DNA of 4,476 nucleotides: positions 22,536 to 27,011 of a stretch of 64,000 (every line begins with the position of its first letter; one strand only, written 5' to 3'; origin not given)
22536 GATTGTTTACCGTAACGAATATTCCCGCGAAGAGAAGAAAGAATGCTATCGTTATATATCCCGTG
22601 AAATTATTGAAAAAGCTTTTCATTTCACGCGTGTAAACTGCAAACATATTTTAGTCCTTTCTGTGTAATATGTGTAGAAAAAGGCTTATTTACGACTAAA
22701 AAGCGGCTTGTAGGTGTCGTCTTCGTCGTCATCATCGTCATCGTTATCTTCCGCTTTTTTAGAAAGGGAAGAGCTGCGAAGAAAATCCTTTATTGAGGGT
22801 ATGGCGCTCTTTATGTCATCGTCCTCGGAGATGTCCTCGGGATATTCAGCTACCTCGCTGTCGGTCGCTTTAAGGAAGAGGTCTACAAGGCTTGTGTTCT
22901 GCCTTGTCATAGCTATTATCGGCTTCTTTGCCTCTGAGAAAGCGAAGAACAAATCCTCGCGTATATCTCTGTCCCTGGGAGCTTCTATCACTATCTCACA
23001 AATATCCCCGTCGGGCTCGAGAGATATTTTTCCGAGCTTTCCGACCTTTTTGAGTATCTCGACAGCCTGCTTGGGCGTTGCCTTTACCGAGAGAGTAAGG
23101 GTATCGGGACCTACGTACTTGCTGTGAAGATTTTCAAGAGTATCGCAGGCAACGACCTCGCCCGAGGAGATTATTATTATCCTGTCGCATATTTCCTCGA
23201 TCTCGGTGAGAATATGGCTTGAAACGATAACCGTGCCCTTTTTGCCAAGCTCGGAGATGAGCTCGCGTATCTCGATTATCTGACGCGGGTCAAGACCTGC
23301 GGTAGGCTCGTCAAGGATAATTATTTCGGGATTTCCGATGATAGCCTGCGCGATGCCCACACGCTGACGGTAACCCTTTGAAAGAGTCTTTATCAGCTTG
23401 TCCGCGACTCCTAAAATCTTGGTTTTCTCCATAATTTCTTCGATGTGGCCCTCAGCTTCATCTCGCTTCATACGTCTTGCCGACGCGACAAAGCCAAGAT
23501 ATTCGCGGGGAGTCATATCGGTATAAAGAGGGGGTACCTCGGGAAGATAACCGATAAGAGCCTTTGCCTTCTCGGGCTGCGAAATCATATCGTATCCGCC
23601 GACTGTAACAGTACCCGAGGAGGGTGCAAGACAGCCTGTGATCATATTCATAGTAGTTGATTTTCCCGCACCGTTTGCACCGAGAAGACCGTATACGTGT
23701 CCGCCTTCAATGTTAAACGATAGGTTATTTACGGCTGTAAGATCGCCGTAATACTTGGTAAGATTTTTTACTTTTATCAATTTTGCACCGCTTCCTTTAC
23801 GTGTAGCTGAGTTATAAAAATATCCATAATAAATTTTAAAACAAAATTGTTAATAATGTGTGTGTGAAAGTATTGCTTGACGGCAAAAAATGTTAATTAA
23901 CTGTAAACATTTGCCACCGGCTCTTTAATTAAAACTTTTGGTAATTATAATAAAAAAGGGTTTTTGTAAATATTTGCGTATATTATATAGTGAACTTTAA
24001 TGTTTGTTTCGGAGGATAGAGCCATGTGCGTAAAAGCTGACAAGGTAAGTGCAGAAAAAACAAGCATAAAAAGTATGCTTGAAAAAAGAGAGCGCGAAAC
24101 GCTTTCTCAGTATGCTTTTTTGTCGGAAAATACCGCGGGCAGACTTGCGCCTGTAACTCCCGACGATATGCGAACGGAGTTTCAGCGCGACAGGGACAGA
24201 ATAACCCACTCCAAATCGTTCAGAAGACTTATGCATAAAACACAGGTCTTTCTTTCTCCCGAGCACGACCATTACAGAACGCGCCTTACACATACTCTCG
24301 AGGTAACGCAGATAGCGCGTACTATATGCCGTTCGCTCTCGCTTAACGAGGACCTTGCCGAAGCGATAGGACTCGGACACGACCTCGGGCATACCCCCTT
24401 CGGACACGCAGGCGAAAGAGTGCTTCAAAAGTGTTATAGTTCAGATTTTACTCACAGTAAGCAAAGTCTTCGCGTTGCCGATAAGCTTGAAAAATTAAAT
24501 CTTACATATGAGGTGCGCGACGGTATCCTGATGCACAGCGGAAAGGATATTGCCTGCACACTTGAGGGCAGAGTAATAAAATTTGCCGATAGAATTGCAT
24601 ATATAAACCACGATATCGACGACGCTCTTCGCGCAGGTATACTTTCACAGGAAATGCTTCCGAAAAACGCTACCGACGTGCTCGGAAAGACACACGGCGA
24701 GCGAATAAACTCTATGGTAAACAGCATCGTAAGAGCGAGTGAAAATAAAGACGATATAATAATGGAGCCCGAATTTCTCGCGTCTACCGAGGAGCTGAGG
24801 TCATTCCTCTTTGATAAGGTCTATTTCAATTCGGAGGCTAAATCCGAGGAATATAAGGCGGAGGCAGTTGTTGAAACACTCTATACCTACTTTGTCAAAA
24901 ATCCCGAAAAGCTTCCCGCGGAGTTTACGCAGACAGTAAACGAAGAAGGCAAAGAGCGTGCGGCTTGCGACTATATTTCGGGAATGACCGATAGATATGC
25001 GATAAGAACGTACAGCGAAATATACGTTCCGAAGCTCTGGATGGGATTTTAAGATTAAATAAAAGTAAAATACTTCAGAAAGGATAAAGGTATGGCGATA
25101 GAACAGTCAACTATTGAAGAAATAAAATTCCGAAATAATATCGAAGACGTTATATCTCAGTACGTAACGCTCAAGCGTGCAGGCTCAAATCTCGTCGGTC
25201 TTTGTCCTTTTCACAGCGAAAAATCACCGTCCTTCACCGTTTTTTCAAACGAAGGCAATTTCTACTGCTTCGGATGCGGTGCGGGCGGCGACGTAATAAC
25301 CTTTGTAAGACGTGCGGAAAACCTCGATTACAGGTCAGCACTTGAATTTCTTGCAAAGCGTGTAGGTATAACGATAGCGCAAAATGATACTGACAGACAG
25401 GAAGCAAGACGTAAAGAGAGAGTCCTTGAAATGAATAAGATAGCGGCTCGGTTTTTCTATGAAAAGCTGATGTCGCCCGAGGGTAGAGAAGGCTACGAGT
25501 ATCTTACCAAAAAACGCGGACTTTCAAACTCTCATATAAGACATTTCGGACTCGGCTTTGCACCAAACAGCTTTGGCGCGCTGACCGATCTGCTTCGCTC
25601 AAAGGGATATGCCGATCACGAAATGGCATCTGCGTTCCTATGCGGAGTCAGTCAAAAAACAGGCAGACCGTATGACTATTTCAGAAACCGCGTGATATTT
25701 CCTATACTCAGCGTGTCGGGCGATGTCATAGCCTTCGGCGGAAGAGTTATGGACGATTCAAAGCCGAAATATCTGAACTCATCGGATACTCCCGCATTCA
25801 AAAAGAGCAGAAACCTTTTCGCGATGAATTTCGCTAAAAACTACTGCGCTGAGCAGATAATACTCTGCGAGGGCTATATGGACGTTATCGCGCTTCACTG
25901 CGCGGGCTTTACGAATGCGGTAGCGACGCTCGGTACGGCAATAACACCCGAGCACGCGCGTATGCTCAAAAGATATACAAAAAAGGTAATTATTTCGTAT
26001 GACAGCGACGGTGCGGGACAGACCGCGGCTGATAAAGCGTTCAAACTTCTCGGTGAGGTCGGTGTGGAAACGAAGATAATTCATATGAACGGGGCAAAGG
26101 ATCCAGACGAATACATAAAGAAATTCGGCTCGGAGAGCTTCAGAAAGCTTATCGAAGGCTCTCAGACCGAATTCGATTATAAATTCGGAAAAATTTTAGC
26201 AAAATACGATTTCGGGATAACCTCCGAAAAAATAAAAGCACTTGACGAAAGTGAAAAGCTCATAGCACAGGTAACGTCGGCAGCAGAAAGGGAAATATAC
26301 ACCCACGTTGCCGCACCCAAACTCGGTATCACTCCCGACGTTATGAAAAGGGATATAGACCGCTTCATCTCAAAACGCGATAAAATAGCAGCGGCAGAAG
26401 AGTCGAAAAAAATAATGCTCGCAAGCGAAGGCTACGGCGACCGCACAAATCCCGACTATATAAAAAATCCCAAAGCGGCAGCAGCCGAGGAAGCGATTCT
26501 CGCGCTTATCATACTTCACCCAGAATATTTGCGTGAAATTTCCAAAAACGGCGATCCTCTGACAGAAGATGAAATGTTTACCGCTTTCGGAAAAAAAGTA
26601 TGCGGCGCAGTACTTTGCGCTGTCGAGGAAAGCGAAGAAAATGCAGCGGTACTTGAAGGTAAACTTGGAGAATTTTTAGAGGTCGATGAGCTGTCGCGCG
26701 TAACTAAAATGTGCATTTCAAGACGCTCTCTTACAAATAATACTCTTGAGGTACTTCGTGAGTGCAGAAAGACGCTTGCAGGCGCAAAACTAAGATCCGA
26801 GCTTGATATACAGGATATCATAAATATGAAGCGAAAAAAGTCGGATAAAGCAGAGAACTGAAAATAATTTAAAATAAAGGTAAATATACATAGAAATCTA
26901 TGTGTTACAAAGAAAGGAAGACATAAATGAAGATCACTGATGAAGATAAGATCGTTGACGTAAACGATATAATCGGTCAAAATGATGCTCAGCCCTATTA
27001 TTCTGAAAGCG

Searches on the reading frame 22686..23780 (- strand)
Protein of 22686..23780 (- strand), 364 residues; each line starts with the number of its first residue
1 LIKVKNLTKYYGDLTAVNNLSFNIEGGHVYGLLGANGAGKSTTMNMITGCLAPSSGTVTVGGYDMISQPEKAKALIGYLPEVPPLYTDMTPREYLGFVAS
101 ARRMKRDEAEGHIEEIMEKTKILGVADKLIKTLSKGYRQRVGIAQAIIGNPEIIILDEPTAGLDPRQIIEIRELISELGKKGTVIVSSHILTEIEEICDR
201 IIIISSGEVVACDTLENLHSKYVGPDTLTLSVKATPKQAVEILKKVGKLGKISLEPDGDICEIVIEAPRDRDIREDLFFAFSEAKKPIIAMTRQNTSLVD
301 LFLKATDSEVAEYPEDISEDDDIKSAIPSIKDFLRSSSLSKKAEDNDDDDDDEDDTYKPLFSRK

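Call 76: search_protein_families(library=pfam, proteins=[window:22686-23780:-], max_evalue=0.00001)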
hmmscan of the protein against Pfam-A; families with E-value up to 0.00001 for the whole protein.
window:22686-23780:- (364 aa): 2 families
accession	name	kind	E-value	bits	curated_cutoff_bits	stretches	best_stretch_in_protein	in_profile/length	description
PF00005.33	ABC_tran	-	2.8e-31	109.4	25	1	17-161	1-137/137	ABC transporter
PF13304.12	AAA_21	-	2.3e-08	34.9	27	1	142-192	247-301/304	AAA domain, putative AbiEii toxin, Type IV TA system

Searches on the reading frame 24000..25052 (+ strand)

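Call 76: search_protein_families(library=pfam, proteins=[window:24000-25052:+], max_evalue=0.00001)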
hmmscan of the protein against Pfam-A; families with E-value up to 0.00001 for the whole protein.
window:24000-25052:+ (350 aa): 2 families
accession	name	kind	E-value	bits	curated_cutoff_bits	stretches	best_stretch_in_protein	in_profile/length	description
PF13286.11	HD_assoc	-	1.8e-26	92.9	22.2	1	254-339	2-90/91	Phosphohydrolase-associated domain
PF01966.28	HD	-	3.4e-17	63.2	22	1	95-200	1-114/116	HD domain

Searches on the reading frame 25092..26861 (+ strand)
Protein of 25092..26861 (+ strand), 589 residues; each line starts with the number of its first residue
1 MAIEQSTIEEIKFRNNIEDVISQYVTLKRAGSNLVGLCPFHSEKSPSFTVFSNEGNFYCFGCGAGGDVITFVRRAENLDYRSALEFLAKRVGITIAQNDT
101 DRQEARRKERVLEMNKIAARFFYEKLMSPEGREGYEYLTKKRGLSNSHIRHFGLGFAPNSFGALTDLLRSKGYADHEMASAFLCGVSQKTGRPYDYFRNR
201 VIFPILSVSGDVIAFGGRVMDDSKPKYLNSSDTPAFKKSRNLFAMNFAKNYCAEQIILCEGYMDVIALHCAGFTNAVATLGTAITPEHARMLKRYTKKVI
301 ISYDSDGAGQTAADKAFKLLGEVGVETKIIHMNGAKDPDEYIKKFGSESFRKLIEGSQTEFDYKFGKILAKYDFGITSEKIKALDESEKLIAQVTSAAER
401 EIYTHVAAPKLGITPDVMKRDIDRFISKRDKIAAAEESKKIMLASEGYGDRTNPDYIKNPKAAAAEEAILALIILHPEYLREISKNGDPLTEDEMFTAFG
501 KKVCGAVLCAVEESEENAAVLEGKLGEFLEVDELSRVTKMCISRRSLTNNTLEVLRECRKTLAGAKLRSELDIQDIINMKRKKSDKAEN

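Call 76: search_protein_families(library=pfam, proteins=[window:25092-26861:+], max_evalue=0.00001)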
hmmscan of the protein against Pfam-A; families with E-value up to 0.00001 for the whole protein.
window:25092-26861:+ (589 aa): 7 families
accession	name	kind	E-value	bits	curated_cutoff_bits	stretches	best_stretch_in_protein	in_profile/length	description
PF08275.17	DNAG_N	-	8.6e-37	126.5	26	1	121-248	1-127/128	DNA primase catalytic core, N-terminal domain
PF01807.25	Zn_ribbon_DnaG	-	3.6e-34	116.9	24.9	1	4-98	2-96/98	CHC2 zinc finger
PF13155.12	Toprim_2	-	4.8e-26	91.4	22.1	1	257-342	1-88/88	Toprim-like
PF13662.12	Toprim_4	-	3e-21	75.9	25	1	255-327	2-81/85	Toprim domain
PF01751.28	Toprim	-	2.7e-14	53.5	23.1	1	255-321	1-81/96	Toprim domain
PF13362.12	Toprim_3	-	5.3e-08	33.6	27.2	1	256-347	2-94/95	Toprim domain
PF10410.14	DnaB_bind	-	6e-08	33.3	20.6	1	361-416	1-56/56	DnaB-helicase binding domain of primase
